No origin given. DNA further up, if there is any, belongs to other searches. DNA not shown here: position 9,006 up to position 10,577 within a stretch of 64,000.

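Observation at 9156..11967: P450-SDR operon convergent with a steroid-5α-reductase/DUF1295-like membrane protein, one of three P450s in 64 kb, with an adrenodoxin-type Fdx/FNR pair at 22120-23468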

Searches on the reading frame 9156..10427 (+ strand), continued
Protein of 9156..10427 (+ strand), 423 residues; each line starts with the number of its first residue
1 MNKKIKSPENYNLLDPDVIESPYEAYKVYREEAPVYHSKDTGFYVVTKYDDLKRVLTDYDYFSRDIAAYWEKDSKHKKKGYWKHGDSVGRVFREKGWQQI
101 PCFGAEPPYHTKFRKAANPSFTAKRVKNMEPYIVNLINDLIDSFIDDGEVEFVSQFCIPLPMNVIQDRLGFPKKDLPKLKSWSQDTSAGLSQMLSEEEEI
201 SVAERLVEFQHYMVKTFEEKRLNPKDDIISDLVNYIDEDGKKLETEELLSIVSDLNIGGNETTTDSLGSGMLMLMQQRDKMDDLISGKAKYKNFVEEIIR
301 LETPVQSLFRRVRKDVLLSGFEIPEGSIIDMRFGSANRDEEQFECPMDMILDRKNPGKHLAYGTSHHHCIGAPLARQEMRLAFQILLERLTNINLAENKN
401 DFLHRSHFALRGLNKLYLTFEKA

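Call 47: find_encoding_contigs(protein=P0133, flank=10000, max_places=3)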
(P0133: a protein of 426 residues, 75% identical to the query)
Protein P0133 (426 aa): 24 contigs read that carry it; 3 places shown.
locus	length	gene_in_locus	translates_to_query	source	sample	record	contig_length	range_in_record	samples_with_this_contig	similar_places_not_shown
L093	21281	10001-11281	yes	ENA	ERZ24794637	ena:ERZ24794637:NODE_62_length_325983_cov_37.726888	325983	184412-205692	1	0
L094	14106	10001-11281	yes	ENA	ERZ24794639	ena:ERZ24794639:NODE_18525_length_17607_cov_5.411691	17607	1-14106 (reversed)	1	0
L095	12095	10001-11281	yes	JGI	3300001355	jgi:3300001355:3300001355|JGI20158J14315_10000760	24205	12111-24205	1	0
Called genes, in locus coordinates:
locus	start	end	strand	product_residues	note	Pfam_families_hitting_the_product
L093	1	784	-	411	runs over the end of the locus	PF06245:DUF1015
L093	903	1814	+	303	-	PF01745:IPT, PF01715:IPPT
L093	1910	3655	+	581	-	PF02776:TPP_enzyme_N, PF00205:TPP_enzyme_M, PF02775:TPP_enzyme_C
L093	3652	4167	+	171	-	PF01842:ACT, PF22629:ACT_AHAS_ss, PF13710:ACT_5, PF10369:ALS_ss_C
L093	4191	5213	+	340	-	PF03807:F420_oxidored (weak), PF07991:KARI_N, PF01450:KARI_C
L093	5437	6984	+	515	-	PF00682:HMGL-like, PF22617:HCS_D2, PF08502:LeuA_dimer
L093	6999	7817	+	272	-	PF19576:Acyltransf_2, PF01553:Acyltransferase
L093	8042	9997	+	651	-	PF01011:PQQ, PF13360:PQQ_2 (faint)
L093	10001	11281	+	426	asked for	PF00067:p450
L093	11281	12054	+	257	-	PF00106:adh_short, PF08659:KR (weak), PF13561:adh_short_C2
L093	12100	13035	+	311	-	PF01370:Epimerase (faint), PF05368:NmrA, PF13460:NAD_binding_10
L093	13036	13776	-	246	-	PF06966:DUF1295 (weak), PF02544:Steroid_dh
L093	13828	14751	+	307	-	PF01063:Aminotran_4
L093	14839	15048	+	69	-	-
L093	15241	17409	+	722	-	PF07715:Plug, PF00593:TonB_dep_Rec_b-barrel, PF14905:OMP_b-brl_3 (faint)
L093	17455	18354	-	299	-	PF04116:FA_hydroxylase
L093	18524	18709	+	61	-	-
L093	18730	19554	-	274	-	PF00528:BPD_transp_1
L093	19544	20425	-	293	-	PF00528:BPD_transp_1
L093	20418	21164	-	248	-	PF00005:ABC_tran, PF13304:AAA_21 (faint)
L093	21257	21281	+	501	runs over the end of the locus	PF01235:Na_Ala_symp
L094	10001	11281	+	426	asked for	PF00067:p450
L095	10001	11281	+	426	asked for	PF00067:p450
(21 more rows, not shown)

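Call 65: search_protein_families(library=ncbifam, proteins=[L093:12100-13035:+, L093:8042-9997:+], max_evalue=1e-10)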
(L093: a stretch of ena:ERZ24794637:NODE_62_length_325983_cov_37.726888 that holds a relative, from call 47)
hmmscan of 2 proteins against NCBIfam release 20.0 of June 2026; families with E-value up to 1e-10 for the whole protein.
L093:12100-13035:+ (311 aa): 1 family
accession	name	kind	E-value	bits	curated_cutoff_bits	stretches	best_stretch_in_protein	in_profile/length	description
TIGR03649.1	ergot_EASG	subfamily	7.3e-13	48.7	256.4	1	6-236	4-235/287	ergot alkaloid biosynthesis protein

L093:8042-9997:+ (651 aa): 3 families
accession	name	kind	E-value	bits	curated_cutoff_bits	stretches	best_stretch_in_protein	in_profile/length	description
TIGR03074.1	PQQ_membr_DH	subfamily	3.7e-216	719.6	832.65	1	19-650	153-783/783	membrane-bound PQQ-dependent dehydrogenase, glucose/quinate/shikimate family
TIGR04528.1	acido_non_PQQ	subfamily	4.4e-69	233.5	650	1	20-370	3-314/493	acido-empty-quinoprotein group A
TIGR03075.1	PQQ_enz_alc_DH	subfamily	1.1e-65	222.3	480.05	1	19-364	17-337/530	PQQ-dependent dehydrogenase, methanol/ethanol family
